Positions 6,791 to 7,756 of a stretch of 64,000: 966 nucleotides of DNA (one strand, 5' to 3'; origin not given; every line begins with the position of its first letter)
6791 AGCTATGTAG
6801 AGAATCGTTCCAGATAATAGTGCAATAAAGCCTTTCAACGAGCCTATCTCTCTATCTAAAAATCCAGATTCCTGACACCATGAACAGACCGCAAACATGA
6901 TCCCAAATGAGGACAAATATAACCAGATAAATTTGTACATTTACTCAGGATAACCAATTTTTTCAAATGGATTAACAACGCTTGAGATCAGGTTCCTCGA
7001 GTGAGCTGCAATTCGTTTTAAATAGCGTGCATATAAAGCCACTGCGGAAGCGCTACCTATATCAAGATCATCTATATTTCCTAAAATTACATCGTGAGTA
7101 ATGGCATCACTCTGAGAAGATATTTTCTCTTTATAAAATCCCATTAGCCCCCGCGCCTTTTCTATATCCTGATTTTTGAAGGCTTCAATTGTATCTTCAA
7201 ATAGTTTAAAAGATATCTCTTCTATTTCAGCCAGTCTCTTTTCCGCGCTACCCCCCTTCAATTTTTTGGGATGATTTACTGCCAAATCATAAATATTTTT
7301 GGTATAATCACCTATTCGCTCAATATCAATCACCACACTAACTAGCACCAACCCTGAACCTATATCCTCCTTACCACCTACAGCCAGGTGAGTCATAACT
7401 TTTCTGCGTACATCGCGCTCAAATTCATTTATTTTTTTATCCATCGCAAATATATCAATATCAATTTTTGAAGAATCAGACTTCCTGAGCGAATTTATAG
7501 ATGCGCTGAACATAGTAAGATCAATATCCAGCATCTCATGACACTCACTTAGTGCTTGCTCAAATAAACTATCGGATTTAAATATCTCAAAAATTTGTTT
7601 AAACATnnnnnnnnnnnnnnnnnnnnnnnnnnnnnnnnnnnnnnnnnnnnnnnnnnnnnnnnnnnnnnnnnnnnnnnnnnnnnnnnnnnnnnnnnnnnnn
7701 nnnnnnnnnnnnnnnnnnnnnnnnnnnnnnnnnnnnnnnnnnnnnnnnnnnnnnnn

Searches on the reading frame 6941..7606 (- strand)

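Call 9: search_protein_families(library=pfam, proteins=[window:6941-7606:-], max_evalue=0.01)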
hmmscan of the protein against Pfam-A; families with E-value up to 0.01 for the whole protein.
window:6941-7606:- (221 aa): 1 family
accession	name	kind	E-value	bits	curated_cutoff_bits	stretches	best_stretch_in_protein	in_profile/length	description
PF01895.24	PhoU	-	9.6e-21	74.4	23.5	2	24-107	3-87/89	PhoU domain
